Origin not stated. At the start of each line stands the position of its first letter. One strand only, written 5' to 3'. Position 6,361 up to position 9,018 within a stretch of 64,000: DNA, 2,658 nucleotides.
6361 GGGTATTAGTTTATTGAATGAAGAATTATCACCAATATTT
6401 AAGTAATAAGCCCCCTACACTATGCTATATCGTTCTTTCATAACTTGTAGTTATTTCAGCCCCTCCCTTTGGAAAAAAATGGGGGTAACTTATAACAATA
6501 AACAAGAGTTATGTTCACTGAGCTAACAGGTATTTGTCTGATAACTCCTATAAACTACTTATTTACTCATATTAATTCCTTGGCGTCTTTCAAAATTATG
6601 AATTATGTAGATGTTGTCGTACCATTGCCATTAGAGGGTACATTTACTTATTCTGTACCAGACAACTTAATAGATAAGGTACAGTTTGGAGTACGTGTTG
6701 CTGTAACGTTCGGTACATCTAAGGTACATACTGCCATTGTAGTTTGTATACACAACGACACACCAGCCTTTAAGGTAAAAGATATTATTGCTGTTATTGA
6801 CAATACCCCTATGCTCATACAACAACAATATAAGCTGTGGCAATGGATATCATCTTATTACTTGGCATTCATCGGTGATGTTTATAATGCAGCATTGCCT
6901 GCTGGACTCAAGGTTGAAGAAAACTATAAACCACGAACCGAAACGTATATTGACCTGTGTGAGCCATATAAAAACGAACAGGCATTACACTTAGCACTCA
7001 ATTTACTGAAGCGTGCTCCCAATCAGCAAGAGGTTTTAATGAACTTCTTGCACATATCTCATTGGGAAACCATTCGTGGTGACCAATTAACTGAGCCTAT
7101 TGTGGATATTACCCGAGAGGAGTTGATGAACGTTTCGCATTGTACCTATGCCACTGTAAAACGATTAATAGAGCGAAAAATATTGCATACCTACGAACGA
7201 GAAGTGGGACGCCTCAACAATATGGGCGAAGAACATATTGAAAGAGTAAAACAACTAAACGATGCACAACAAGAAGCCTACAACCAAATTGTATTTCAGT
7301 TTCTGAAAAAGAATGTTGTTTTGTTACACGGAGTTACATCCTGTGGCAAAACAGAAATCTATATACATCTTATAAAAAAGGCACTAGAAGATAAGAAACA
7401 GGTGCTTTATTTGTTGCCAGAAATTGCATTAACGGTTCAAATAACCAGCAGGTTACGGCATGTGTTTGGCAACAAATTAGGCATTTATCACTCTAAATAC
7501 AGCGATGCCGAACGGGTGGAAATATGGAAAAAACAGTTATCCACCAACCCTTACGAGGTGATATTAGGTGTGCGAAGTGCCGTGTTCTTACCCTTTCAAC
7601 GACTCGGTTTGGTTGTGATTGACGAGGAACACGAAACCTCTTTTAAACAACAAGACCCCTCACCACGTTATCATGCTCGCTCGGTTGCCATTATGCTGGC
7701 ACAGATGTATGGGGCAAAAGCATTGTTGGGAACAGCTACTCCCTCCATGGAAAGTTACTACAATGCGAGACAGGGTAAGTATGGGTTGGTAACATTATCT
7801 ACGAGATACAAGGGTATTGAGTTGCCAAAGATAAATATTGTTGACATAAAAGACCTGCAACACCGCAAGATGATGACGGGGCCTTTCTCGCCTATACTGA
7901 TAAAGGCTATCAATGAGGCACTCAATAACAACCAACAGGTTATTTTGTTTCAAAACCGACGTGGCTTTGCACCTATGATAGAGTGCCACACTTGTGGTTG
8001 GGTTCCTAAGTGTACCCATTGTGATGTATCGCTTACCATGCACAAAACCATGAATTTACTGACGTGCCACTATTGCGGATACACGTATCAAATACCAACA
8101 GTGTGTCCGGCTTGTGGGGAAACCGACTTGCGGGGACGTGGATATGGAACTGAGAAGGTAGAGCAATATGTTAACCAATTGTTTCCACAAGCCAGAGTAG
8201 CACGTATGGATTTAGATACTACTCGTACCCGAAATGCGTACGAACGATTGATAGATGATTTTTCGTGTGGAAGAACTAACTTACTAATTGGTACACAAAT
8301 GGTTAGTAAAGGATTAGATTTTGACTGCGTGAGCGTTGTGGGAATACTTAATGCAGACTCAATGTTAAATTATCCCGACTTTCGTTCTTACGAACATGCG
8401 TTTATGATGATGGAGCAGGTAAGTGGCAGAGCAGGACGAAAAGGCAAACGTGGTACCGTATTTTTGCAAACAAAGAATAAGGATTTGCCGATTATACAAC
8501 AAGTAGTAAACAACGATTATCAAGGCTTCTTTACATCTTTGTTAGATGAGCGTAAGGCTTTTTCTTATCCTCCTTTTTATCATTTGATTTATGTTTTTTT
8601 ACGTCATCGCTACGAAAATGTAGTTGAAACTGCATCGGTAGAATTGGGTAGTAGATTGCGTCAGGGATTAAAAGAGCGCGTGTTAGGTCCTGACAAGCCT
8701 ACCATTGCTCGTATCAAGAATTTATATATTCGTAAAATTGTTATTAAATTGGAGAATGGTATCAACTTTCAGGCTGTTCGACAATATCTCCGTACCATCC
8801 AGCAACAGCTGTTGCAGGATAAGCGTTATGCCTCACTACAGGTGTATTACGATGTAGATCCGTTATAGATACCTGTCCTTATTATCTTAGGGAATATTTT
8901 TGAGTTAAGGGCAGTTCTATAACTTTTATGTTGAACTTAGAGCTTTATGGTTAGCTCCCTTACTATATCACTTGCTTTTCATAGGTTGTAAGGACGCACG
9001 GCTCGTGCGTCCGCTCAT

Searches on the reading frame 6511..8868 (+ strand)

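Call 3: search_protein_families(library=pfam, proteins=[window:6511-8868:+], max_evalue=0.01)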
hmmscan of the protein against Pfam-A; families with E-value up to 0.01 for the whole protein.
window:6511-8868:+ (785 aa): 8 families
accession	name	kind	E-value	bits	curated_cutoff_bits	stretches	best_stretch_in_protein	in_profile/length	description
PF17764.6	PriA_3primeBD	-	3.3e-26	91.4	22.7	1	34-130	1-96/96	3'DNA-binding domain (3'BD)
PF00270.35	DEAD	-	1.3e-17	64.5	26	1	251-414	2-162/167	DEAD/DEAH box helicase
PF04851.21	ResIII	-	7.6e-13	49.1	22.5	1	248-412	3-163/164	Type III restriction enzyme, res subunit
PF18074.6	PriA_C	-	1.7e-11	45.2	26.9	1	688-784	1-95/95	Primosomal protein N C-terminal domain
PF00271.37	Helicase_C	-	2.2e-10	41.2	23.5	1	550-645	28-110/110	Helicase conserved C-terminal domain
PF18319.7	Zn_ribbon_PriA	-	9.7e-10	38.7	26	1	501-525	1-25/27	PriA DNA helicase Cys-rich region (CRR) domain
PF20720.3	nSTAND3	-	0.00078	19.6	27.2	1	254-305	4-54/155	Novel STAND NTPase 3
PF13245.12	AAA_19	-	0.0084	16.7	25.1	0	259-343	3-72/134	AAA domain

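Call 4: search_protein_families(library=ncbifam, proteins=[window:6511-8868:+], max_evalue=0.01)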
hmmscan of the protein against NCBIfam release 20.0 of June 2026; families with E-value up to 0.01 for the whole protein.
window:6511-8868:+ (785 aa): 29 families (the best 25 are shown)
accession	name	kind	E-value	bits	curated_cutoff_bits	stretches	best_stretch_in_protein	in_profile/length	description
NF004066.1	PRK05580.1-3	equivalog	2.3e-215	717.4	813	2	198-785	202-786/788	primosomal protein N'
NF004067.0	PRK05580.1-4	equivalog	1.8e-182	608.5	763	1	32-785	5-734/737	primosomal protein N'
TIGR00595.1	priA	equivalog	6e-171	569.5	230.35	1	271-784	1-508/509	replication restart helicase PriA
NF004068.0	PRK05580.1-5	equivalog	1.7e-169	565.5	1249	2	210-783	217-790/795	primosomal protein N'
NF004065.0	PRK05580.1-1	equivalog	4.5e-163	544.2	858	1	30-784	1-728/731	primosomal protein N'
NF004070.0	PRK05580.2-2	equivalog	2e-159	532.1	921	1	27-784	8-725/729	primosomal protein N'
NF004069.0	PRK05580.2-1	equivalog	7.5e-136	454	767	2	235-762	98-599/612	primosomal protein N'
NF004071.0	PRK05580.2-3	equivalog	4.4e-130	434.9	1105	2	200-784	154-731/735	primosomal protein N'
NF004072.0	PRK05580.2-4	equivalog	7.7e-127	424.2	1030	2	247-784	120-644/648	primosomal protein N'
NF011453.0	PRK14873.1-3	equivalog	2.9e-43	147.9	812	2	288-781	192-648/653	primosome assembly protein PriA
NF011452.0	PRK14873.1-2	equivalog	1.4e-32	112.8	980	2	329-691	262-610/708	primosomal protein N'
NF011455.0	PRK14873.1-5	equivalog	2.4e-32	112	969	2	349-693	243-582/675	primosomal protein N'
NF011454.0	PRK14873.1-4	equivalog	2.1e-28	99.1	951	1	331-695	209-562/651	primosomal protein N'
TIGR00580.2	mfd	equivalog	9.7e-14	50.7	800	2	253-380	438-571/907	transcription-repair coupling factor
TIGR00643.1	recG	equivalog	8.3e-10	38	659.4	1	249-381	236-374/629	ATP-dependent DNA helicase RecG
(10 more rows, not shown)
